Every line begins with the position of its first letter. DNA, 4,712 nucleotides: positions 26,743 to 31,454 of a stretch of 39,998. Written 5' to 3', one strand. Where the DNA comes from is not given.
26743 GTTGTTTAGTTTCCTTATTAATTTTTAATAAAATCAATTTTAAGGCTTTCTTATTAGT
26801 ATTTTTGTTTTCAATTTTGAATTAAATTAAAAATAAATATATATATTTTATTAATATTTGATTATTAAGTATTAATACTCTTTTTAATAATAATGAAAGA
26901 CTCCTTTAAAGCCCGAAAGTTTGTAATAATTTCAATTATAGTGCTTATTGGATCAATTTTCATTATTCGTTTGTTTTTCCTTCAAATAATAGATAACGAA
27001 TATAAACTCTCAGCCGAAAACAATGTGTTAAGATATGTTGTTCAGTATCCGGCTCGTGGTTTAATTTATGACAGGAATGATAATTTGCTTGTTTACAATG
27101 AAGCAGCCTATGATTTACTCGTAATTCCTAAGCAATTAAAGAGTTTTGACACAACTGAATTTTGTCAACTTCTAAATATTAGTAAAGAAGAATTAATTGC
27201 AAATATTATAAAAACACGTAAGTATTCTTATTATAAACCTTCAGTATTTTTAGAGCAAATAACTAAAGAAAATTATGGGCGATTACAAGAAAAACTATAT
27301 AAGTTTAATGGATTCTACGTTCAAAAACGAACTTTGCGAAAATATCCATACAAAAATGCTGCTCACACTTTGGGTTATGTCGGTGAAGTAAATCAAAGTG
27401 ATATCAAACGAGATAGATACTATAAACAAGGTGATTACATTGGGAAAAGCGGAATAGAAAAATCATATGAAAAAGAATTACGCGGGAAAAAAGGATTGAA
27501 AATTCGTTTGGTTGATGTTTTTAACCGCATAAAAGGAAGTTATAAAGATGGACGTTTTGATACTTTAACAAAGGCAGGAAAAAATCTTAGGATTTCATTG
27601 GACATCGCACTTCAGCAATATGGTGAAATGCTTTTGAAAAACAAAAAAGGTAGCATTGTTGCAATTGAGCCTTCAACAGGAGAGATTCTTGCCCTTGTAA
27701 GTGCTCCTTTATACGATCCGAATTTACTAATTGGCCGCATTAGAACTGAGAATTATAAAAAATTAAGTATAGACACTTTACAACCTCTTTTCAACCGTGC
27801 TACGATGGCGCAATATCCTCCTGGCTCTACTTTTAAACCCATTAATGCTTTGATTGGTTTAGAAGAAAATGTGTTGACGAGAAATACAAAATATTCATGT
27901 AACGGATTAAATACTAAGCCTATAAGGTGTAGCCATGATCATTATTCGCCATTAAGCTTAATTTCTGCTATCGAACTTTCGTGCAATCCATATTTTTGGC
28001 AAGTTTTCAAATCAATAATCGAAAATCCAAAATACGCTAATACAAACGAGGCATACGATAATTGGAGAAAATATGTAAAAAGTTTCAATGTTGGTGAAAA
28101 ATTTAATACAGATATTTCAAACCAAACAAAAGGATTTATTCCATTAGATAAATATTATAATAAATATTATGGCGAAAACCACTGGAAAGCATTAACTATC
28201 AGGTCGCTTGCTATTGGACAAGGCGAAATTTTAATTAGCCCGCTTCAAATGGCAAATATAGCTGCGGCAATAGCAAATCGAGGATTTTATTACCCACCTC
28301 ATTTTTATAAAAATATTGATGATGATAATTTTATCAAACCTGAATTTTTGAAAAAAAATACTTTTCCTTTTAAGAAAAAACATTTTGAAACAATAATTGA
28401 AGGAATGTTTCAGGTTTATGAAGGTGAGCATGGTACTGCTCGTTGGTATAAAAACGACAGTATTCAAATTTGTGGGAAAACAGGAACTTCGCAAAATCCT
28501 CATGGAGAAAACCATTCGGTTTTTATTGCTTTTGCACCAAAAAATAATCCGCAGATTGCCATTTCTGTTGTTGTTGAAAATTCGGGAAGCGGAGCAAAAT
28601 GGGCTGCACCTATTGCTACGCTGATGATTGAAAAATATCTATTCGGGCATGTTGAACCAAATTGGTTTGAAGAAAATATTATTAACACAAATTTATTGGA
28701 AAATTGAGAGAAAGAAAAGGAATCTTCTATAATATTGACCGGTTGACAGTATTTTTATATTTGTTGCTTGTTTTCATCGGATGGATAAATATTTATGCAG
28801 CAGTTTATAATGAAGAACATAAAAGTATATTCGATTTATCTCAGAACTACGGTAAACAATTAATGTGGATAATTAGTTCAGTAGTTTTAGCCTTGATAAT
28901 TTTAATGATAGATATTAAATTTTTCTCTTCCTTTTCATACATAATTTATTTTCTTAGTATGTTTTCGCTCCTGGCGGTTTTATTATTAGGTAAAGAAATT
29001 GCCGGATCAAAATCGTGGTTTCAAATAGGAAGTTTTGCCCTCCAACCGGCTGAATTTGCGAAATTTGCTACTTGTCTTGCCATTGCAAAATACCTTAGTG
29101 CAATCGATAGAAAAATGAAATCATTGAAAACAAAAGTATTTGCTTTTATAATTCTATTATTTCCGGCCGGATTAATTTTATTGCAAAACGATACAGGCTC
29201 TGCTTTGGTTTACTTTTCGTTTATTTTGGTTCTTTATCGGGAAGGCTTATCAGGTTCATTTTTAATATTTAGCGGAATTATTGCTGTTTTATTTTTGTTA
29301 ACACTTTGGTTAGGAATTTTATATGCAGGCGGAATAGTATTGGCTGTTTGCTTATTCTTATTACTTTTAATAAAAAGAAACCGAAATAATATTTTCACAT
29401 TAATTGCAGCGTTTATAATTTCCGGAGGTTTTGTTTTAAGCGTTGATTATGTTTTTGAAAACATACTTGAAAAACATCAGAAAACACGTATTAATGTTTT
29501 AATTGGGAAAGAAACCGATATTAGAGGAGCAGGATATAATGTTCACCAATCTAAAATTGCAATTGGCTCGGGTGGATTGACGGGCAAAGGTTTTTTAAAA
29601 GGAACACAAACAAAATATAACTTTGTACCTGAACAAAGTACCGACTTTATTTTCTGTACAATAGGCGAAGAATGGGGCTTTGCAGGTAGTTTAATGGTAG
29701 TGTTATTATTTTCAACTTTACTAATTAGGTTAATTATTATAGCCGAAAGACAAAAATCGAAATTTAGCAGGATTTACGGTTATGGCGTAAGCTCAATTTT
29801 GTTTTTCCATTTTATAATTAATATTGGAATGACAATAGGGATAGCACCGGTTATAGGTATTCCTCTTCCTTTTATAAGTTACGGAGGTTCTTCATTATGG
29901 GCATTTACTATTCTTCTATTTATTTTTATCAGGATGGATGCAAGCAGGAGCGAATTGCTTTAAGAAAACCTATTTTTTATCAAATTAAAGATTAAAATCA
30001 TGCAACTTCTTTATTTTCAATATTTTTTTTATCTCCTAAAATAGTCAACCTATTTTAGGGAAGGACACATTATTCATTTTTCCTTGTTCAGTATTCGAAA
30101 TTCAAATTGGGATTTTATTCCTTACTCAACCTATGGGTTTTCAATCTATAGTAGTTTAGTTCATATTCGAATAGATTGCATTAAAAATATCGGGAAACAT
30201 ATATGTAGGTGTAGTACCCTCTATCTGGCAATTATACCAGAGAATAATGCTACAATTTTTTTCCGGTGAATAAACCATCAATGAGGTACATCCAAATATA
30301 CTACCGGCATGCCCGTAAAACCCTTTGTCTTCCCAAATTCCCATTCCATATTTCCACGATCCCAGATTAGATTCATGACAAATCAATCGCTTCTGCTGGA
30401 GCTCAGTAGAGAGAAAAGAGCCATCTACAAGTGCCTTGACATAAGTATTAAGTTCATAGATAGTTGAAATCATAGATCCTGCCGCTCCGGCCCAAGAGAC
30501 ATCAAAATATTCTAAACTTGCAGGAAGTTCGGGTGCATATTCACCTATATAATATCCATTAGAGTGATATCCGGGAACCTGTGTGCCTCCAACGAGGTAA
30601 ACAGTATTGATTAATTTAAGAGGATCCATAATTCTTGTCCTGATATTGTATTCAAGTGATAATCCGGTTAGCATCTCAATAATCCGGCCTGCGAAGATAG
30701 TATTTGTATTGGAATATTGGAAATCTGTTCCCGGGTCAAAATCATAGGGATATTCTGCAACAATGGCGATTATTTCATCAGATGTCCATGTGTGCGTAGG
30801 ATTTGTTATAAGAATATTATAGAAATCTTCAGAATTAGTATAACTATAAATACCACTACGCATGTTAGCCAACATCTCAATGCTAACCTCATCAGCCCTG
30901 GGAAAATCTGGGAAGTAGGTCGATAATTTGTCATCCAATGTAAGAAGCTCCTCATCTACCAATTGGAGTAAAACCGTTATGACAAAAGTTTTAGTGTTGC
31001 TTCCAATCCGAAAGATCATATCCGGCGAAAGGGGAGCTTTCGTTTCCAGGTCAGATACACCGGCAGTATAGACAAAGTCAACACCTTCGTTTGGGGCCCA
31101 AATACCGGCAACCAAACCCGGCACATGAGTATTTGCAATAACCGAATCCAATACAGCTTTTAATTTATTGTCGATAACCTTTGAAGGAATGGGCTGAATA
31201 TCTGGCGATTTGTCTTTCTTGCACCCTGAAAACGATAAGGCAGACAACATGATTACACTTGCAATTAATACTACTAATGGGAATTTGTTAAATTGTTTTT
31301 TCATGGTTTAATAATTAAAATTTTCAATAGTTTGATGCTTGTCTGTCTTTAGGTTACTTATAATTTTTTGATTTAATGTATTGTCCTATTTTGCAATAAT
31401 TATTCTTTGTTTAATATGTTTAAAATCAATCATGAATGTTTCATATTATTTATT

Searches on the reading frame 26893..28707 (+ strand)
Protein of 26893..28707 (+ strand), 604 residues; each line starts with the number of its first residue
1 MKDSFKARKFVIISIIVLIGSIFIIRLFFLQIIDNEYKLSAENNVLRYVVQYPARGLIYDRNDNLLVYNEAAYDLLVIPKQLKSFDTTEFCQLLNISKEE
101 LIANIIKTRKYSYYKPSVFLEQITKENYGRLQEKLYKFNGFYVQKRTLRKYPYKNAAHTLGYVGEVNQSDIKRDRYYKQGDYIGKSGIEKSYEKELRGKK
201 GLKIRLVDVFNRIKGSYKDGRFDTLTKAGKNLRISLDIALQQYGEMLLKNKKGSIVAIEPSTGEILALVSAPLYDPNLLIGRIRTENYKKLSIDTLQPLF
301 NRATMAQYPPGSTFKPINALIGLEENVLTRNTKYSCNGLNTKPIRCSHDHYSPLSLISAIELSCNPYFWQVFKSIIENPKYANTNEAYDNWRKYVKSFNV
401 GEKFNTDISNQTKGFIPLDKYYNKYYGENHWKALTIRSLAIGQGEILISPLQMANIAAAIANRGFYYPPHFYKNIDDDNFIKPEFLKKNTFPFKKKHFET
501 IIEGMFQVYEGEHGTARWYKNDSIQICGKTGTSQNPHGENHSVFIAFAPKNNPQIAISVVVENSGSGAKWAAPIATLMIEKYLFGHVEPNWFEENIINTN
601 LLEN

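Call 34: search_protein_families(library=pfam, proteins=[window:26893-28707:+])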
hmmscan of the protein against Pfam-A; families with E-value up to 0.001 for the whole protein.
window:26893-28707:+ (604 aa): 2 families
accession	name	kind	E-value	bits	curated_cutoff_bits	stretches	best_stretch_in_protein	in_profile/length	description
PF00905.27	Transpeptidase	-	1.4e-60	205.5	22.1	1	253-575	1-294/299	Penicillin binding protein transpeptidase domain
PF03717.20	PBP_dimer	-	6.8e-44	150.9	24.4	1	51-214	2-176/180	Penicillin-binding Protein dimerisation domain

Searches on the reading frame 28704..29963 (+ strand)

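Call 34: search_protein_families(library=pfam, proteins=[window:28704-29963:+])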
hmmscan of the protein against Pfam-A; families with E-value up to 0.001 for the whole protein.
window:28704-29963:+ (419 aa): 1 family
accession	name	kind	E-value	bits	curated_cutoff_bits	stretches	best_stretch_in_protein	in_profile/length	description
PF01098.24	FTSW_RODA_SPOVE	-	3.2e-81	273.5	26.4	2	211-415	158-354/356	Cell cycle protein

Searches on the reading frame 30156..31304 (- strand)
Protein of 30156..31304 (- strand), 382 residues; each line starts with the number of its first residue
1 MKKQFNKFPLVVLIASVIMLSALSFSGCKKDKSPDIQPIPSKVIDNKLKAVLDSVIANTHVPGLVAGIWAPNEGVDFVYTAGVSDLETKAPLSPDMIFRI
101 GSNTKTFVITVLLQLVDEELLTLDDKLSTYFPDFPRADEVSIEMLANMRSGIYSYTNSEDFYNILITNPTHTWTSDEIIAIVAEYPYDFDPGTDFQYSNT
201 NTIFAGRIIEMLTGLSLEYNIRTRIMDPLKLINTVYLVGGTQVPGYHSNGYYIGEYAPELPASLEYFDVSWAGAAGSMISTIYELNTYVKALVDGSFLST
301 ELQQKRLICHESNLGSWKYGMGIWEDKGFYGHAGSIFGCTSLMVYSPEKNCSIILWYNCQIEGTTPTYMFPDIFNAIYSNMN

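Call 35: search_protein_families(library=pfam, proteins=[window:30156-31304:-])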
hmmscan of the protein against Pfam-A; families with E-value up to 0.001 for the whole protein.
window:30156-31304:- (382 aa): 1 family
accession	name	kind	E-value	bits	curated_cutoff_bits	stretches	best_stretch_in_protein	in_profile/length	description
PF00144.29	Beta-lactamase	-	1.7e-45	156.1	27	1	51-362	4-313/329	Beta-lactamase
